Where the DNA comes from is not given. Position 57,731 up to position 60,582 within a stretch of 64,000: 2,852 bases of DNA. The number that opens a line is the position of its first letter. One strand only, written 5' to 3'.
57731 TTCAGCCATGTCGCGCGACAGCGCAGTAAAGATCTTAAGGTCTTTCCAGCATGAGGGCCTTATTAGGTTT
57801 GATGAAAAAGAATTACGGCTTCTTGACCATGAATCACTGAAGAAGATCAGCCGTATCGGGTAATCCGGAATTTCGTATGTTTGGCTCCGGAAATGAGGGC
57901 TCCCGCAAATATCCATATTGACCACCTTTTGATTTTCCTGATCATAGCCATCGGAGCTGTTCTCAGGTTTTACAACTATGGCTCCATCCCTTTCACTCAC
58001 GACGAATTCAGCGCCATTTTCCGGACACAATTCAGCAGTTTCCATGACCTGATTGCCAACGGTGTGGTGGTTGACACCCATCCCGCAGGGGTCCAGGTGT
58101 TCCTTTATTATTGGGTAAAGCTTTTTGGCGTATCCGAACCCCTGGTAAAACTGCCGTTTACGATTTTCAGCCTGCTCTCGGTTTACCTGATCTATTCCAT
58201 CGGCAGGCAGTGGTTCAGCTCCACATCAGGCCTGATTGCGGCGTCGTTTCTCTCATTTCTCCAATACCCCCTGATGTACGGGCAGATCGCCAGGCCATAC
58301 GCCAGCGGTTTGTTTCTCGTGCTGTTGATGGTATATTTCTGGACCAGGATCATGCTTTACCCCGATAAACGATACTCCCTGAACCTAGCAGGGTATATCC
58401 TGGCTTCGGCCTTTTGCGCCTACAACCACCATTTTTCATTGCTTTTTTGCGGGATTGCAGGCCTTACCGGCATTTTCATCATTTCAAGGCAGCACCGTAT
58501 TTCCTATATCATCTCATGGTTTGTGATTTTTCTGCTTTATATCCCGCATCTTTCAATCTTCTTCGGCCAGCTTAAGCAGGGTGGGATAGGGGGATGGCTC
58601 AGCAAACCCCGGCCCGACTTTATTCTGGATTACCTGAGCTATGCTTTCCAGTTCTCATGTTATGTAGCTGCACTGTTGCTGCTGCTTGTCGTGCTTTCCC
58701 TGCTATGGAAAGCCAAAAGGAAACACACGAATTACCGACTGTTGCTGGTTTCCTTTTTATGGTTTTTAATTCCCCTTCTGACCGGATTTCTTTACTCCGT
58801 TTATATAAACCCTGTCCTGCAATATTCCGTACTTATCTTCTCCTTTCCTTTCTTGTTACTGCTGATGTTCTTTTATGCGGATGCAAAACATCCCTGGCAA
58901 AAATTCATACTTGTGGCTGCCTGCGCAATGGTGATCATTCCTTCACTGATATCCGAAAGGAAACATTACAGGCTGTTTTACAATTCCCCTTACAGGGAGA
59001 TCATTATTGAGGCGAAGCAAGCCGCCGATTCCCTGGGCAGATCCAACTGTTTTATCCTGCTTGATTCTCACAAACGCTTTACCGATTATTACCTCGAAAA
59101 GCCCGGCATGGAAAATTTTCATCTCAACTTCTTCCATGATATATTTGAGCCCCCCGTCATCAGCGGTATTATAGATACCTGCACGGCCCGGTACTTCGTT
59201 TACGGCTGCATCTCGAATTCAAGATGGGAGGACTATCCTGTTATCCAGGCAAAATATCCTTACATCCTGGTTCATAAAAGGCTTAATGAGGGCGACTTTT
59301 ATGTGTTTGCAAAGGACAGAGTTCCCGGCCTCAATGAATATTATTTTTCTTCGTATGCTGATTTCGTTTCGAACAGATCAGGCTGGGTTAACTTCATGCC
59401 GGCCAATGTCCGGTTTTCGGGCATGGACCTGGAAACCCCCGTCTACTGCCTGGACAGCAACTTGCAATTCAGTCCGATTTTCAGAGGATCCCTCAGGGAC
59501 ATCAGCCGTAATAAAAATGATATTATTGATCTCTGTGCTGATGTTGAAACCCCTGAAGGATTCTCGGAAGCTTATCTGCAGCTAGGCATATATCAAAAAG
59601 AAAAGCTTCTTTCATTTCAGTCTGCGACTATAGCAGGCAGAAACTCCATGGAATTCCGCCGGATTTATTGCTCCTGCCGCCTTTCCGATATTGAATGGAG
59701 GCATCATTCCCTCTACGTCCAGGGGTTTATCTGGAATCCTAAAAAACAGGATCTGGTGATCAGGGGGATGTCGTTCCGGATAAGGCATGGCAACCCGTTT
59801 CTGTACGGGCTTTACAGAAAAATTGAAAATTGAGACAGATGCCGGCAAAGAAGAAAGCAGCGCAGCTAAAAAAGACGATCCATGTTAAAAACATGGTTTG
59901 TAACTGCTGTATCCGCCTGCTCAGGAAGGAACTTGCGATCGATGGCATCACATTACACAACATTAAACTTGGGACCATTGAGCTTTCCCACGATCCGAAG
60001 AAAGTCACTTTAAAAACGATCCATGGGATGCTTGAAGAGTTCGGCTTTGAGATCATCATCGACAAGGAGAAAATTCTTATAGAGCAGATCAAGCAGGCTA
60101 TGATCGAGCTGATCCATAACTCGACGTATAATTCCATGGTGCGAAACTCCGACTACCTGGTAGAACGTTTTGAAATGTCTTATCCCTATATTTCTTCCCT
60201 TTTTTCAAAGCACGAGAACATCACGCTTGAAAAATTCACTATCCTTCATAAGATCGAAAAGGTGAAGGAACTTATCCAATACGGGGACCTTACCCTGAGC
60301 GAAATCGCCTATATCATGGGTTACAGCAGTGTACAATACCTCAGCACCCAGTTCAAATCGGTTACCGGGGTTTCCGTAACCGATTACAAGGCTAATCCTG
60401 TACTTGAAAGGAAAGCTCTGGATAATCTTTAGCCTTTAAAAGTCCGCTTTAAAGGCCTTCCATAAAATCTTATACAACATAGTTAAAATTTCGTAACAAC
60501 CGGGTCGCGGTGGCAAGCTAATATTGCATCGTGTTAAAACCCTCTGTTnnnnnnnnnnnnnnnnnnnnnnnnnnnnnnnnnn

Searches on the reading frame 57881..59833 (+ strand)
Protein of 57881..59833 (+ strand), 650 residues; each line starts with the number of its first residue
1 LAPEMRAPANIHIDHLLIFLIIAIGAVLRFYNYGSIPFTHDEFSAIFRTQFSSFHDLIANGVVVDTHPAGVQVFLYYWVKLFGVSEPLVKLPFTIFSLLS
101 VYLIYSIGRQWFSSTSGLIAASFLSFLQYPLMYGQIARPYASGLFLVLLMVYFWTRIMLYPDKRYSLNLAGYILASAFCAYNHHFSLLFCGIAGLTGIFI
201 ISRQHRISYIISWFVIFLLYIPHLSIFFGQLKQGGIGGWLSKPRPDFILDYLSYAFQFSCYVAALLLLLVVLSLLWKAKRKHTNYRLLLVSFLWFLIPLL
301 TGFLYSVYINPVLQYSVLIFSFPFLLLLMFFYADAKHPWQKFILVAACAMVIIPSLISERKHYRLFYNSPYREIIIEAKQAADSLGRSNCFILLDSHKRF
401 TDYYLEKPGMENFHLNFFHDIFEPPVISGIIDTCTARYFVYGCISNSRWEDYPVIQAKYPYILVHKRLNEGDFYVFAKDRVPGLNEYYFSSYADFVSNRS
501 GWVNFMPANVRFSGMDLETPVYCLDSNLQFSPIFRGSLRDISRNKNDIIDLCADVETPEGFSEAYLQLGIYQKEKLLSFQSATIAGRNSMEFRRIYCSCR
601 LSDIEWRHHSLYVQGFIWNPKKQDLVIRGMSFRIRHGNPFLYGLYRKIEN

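Call 59: search_protein_families(library=pfam, proteins=[window:57881-59833:+], max_evalue=0.0001)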
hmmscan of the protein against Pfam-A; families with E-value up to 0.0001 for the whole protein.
window:57881-59833:+ (650 aa): 1 family
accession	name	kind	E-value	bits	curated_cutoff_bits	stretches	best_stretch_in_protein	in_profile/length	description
PF13231.12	PMT_2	-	1.1e-08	35.9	26.1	1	67-224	2-158/160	Dolichyl-phosphate-mannose-protein mannosyltransferase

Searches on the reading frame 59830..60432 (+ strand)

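Call 59: search_protein_families(library=pfam, proteins=[window:59830-60432:+], max_evalue=0.0001)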
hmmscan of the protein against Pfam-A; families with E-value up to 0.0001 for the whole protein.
window:59830-60432:+ (200 aa): 2 families
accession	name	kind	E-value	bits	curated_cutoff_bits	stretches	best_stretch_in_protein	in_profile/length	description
PF12833.13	HTH_18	-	1.3e-12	48.3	33.6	1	111-188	2-79/80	Helix-turn-helix domain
PF00165.29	HTH_AraC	-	4.7e-07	30.2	26.6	1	153-186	8-40/42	Bacterial regulatory helix-turn-helix proteins, AraC family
